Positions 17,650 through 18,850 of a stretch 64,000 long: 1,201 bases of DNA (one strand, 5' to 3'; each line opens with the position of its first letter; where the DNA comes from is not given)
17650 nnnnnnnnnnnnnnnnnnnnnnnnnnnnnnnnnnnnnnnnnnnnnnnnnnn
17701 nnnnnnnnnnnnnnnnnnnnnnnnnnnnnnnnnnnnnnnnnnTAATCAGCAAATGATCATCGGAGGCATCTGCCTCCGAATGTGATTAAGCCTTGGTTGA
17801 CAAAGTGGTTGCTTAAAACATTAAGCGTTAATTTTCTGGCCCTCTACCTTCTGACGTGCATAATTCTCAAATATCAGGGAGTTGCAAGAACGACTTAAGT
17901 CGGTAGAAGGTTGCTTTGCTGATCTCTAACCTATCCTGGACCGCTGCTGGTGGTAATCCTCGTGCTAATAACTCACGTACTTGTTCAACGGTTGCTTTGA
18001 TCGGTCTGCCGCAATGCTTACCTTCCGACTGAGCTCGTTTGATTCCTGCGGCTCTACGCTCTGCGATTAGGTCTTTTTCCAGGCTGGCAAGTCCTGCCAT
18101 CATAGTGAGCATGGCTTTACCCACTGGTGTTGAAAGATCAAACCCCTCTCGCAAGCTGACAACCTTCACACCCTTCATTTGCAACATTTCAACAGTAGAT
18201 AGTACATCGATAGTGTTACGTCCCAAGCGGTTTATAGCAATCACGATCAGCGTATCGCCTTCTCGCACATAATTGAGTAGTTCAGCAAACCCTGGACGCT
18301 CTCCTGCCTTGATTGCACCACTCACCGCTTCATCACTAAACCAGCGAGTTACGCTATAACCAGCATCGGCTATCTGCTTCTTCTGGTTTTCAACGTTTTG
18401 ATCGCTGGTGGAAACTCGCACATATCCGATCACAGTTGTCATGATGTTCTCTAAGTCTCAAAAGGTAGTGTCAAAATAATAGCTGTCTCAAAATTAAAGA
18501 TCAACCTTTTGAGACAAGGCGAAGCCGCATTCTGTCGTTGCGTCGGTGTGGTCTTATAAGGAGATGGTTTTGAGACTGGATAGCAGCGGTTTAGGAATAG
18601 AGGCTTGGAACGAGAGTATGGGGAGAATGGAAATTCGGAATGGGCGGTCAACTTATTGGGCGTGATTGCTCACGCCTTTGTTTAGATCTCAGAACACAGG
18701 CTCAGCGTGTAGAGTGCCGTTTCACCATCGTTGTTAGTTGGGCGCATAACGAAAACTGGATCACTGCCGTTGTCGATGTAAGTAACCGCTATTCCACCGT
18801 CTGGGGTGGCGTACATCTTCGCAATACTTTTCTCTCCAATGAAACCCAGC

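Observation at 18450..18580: Clustered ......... motifs upstream of the serine recombinase (candidate res site)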

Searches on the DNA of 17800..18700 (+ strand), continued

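Call 13: search_dna_similar(query=window:17800-18700:+, collection=ecoli_genomes, mode=distant, max_rows=40, rows=spread)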
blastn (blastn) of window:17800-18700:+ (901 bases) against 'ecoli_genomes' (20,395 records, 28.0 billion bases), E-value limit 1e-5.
Records with a match: 227; places in all: 243; records where one place covers at least 80% of the query: 44.
Genomes with a match: 227 of 5426; with a place that covers at least 80% of the query: 44. Places per genome that has any: lowest 1, median 1, highest 2. On chromosomes: 242 places; on plasmids: 1.
Best place of each record, by identity: >=99% 6; 95-99% 1; 90-95% 4; 80-90% 37; 60-80% 179.
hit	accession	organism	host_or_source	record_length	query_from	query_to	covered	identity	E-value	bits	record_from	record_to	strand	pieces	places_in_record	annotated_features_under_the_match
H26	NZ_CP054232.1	Escherichia coli strain EcPF7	Homo sapiens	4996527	1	901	100%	100.0%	0e+0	1626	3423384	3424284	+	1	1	recombinase family protein | hypothetical protein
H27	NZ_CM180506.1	Escherichia coli strain E1739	Homo sapiens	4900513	1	901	100%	95.7%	0e+0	1450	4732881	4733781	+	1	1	recombinase family protein | hypothetical protein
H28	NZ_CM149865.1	Escherichia coli strain LCP17S3_I1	Sus scrofa domesticus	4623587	60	901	93%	87.6%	0e+0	1047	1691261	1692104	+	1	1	recombinase family protein | hypothetical protein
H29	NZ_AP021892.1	Escherichia coli strain 2018-01-1CC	Homo sapiens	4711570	60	901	93%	87.4%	0e+0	1042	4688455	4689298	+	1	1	recombinase family protein | hypothetical protein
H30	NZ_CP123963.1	Escherichia coli strain L6-21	Waterfowl manure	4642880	60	901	93%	87.4%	0e+0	1042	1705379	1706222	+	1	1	recombinase family protein | hypothetical protein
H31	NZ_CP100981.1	Escherichia coli strain ET220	Hoplobatrachus rugulosus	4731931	60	901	93%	87.4%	0e+0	1042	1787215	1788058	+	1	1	recombinase family protein | hypothetical protein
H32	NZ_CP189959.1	Escherichia coli strain c1-17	Homo sapiens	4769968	60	901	93%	87.4%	0e+0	1042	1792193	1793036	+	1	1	recombinase family protein | hypothetical protein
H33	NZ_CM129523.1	Escherichia coli strain DAM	seawater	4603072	60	901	93%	87.3%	0e+0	1038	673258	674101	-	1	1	recombinase family protein | hypothetical protein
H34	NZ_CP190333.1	Escherichia coli strain EC17CM13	chicken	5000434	60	778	80%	92.3%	0e+0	1049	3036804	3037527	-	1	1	recombinase family protein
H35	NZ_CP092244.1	Escherichia coli strain COL60J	river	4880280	222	783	62%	66.0%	5e-29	138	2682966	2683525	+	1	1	recombinase family protein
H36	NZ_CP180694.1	Escherichia coli strain CUPS04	Slaughterhouse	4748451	222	783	62%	65.8%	2e-27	133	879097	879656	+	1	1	recombinase family protein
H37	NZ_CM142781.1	Escherichia coli strain GPEC1292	chicken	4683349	222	783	62%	65.5%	6e-22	114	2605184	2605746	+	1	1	recombinase family protein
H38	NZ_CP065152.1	Escherichia coli O150:H6 strain FEX669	ground chicken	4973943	222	783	62%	65.5%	5e-23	119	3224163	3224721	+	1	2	recombinase family protein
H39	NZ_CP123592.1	Escherichia coli strain DJH_137urine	Homo sapiens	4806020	222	783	62%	65.5%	5e-23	119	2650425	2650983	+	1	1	recombinase family protein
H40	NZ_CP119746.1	Escherichia coli strain E15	chicken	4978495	222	783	62%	65.5%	5e-23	119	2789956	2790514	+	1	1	recombinase family protein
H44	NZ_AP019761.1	Escherichia coli O111:H- strain 110512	Homo sapiens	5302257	222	783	62%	65.3%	6e-22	114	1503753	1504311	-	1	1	recombinase family protein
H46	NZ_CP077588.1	Escherichia coli O111:H8 strain 7-15 45A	bovine feces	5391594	222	783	62%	65.3%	6e-22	114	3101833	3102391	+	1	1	recombinase family protein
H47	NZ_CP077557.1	Escherichia coli O111:H8 strain 02-3334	Homo sapiens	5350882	222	783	62%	65.3%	6e-22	114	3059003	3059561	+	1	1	recombinase family protein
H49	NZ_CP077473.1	Escherichia coli O111:H8 strain 8B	Homo sapiens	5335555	222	783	62%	65.3%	6e-22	114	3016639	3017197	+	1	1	recombinase family protein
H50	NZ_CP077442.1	Escherichia coli O111:H8 strain SF4-1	Face Flies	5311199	222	783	62%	65.3%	6e-22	114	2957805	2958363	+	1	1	recombinase family protein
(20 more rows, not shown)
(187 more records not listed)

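Call 14: get_annotated_region(hit=H34, flank=9000)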
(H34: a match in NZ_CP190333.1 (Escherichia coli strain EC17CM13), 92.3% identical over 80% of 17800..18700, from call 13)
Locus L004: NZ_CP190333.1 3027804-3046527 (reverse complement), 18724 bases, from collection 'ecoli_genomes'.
description: Escherichia coli strain EC17CM13 chromosome, complete genome
organism: Escherichia coli strain EC17CM13 (NCBI taxid 562)
replicon: chromosome; assembly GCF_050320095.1
host: chicken; source: -; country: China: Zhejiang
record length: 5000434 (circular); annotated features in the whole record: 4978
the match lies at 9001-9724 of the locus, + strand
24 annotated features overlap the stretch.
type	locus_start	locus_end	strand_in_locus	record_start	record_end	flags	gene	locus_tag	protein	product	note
CDS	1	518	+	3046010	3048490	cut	yehB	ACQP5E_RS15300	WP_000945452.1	fimbrial biogenesis outer membrane usher protein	-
CDS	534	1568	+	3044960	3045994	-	yehA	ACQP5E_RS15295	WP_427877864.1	putative fimbrial-like adhesin protein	-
CDS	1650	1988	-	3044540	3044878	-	rcnB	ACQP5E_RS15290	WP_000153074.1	Ni(II)/Co(II) efflux transporter accessory subunit RcnB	-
CDS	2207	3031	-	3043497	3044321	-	rcnA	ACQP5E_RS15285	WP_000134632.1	nickel/cobalt efflux protein RcnA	-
CDS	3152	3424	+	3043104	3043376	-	rcnR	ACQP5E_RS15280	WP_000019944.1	Ni(II)/Co(II)-binding transcriptional repressor RcnR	-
riboswitch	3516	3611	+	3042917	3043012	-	-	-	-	riboswitch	TPP riboswitch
CDS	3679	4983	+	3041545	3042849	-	-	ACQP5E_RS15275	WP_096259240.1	tyrosine-type recombinase/integrase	-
CDS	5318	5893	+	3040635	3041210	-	-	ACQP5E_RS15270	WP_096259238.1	hypothetical protein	-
CDS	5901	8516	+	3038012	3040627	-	-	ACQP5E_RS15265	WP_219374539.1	TIR domain-containing protein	-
CDS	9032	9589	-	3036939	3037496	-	-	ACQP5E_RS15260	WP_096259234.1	recombinase family protein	-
CDS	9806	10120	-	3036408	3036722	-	-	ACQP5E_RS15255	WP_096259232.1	hypothetical protein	-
CDS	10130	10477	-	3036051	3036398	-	-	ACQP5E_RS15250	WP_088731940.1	hypothetical protein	-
CDS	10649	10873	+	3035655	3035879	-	-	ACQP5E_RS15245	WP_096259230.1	hypothetical protein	-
CDS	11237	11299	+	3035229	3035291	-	-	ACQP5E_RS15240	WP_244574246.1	hypothetical protein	-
CDS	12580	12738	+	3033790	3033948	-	-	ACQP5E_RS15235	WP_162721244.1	hypothetical protein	-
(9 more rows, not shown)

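Call 15: get_annotated_region(hit=H35, flank=9000)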
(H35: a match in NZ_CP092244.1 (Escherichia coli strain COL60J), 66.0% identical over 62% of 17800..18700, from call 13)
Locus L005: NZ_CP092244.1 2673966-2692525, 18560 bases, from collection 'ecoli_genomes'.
description: Escherichia coli strain COL60J chromosome, complete genome
organism: Escherichia coli strain COL60J (NCBI taxid 562)
replicon: chromosome; assembly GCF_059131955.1
host: -; source: river; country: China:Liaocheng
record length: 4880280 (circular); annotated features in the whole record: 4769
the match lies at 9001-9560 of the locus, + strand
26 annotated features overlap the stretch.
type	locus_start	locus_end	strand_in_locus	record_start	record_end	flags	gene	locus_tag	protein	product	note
CDS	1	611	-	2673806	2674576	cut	-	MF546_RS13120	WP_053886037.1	phage baseplate protein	-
CDS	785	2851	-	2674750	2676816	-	-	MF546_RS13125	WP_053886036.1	tape measure protein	-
CDS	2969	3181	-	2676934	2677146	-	-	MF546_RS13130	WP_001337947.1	hypothetical protein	-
CDS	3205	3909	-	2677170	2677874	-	-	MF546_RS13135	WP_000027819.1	hypothetical protein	-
CDS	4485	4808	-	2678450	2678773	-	-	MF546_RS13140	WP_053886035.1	hypothetical protein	-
CDS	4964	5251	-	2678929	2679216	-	-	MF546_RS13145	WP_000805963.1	HNH endonuclease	-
CDS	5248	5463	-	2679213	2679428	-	-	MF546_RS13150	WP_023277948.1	hypothetical protein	-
CDS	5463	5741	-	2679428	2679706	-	-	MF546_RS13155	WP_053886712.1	hypothetical protein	-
CDS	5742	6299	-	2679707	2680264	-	-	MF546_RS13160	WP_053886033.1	hypothetical protein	-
CDS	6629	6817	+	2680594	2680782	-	-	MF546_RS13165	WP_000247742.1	hypothetical protein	-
CDS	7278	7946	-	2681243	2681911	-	-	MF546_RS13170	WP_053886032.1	DNA N-6-adenine-methyltransferase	-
CDS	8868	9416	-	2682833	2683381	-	-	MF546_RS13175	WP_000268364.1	recombinase family protein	-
CDS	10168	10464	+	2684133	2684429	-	yciI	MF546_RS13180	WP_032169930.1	YciI family protein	-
CDS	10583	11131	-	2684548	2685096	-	-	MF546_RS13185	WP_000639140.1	recombinase family protein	-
CDS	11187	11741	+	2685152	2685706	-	-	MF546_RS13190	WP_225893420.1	phage tail protein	-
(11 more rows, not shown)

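Call 16: get_annotated_region(hit=H44, flank=9000)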
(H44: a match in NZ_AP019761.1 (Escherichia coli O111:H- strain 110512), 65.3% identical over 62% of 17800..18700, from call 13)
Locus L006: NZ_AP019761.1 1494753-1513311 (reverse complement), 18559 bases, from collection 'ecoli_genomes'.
description: Escherichia coli O111:H- strain 110512 chromosome, complete genome
organism: Escherichia coli O111:H- strain 110512 (NCBI taxid 168927)
replicon: chromosome; assembly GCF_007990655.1
host: Homo sapiens; source: -; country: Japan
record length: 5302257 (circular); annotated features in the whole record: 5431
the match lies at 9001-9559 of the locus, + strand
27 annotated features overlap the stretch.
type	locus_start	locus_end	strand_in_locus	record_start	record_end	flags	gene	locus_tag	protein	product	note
CDS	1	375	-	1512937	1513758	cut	-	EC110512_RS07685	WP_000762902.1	antitermination protein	-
CDS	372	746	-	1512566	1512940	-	-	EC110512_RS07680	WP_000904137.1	RusA family crossover junction endodeoxyribonuclease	-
CDS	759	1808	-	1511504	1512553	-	-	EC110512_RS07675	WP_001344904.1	DUF968 domain-containing protein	-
CDS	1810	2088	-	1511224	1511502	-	-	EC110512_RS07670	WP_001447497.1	hypothetical protein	-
CDS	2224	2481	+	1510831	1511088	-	-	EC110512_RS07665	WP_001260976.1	type II toxin-antitoxin system ParD family antitoxin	-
CDS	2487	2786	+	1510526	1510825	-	-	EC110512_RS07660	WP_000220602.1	type II toxin-antitoxin system RelE/ParE family toxin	-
CDS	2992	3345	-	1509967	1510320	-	-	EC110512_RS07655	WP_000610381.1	DUF551 domain-containing protein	-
CDS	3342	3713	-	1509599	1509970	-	-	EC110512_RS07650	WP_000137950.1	hypothetical protein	-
CDS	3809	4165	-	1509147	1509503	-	-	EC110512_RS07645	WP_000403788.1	hypothetical protein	-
CDS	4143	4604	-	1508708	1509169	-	-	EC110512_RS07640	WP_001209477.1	ead/Ea22-like family protein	-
CDS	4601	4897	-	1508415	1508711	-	-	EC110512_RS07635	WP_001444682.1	DUF4406 domain-containing protein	-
CDS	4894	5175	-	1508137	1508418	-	-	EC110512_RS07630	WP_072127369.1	DNA-binding protein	-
CDS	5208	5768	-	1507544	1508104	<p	-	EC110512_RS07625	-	DUF1627 domain-containing protein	incomplete; partial in the middle of a contig; missing N-terminus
CDS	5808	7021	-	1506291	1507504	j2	-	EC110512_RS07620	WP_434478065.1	IS3-like element IS1203 family transposase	programmed frameshift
sequence_feature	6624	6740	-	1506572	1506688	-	-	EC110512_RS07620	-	-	AL1L pseudoknot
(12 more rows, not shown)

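Call 58: search_dna_similar(query=L006:9380-10300:+, collection=ecoli_genomes, mode=near, max_rows=30, rows=spread)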
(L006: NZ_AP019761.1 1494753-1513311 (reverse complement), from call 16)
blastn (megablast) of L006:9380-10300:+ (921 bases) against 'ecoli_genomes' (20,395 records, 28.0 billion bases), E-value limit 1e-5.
Records with a match: 5424; places in all: 5781; records where one place covers at least 80% of the query: 115.
Genomes with a match: 5422 of 5426; with a place that covers at least 80% of the query: 115. Places per genome that has any: lowest 1, median 1, highest 4. On chromosomes: 5768 places; on plasmids: 13.
Best place of each record, by identity: >=99% 2402; 95-99% 2829; 90-95% 97; 80-90% 96.
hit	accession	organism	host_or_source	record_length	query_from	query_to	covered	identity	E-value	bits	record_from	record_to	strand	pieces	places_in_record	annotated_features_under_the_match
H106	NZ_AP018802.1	Escherichia coli strain E2863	Bos taurus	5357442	1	921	100%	100.0%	0e+0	1701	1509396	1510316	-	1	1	yciI: YciI family protein | recombinase family protein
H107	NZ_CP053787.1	Escherichia coli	Wild boar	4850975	329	921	64%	87.6%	0e+0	667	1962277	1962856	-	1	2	yciI: YciI family protein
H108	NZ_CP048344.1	Escherichia coli strain 124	environment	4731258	599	921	35%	100.0%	3e-167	597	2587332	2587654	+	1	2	yciI: YciI family protein | tonB: TonB system transport protein TonB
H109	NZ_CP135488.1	Escherichia coli strain isolateD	Homo sapiens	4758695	599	921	35%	100.0%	3e-167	597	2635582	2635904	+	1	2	yciI: YciI family protein | tonB: TonB system transport protein TonB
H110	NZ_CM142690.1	Escherichia coli strain UID2404240044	Homo sapiens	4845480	599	921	35%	100.0%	3e-167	597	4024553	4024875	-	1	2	yciI: YciI family protein | tonB: TonB system transport protein TonB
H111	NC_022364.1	Escherichia coli LY180 strain LY180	-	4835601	599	921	35%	99.7%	1e-165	592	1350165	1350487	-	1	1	yciI: YciI family protein | tonB: TonB system transport protein TonB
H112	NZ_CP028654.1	Escherichia coli strain 122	cattle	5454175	599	921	35%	99.7%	1e-165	592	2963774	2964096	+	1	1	yciI: YciI family protein | tonB: TonB system transport protein TonB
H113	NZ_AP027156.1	Escherichia coli strain JNE181771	Homo sapiens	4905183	599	921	35%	99.7%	1e-165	592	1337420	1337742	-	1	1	yciI: YciI family protein | tonB: TonB system transport protein TonB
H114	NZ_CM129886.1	Escherichia coli strain MB06231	seawater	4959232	599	921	35%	99.7%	1e-165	592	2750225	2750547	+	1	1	yciI: YciI family protein | tonB: TonB system transport protein TonB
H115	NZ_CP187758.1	Escherichia coli strain CUVET24-IPD24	Dog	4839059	599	921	35%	99.7%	1e-165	592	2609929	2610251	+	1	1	yciI: YciI family protein | tonB: TonB system transport protein TonB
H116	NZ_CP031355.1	Escherichia coli O145 strain RM8995-C1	missing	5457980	599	921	35%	99.4%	7e-164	586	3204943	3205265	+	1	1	yciI: YciI family protein | tonB: TonB system transport protein TonB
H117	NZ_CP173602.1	Escherichia coli strain 98190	Homo sapiens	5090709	599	921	35%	99.4%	7e-164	586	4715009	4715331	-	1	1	yciI: YciI family protein | tonB: TonB system transport protein TonB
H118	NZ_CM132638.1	Escherichia coli strain ESBLEC_MG32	Homo sapiens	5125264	599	921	35%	99.4%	7e-164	586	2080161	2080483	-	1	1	yciI: YciI family protein | tonB: TonB system transport protein TonB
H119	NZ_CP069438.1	Escherichia coli strain FDAARGOS_1260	Homo sapiens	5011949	599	921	35%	99.1%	3e-162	580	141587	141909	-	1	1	yciI: YciI family protein | tonB: TonB system transport protein TonB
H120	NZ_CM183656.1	Escherichia coli strain GmF067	Homo sapiens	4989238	599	921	35%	99.1%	3e-162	580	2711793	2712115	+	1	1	yciI: YciI family protein | tonB: TonB system transport protein TonB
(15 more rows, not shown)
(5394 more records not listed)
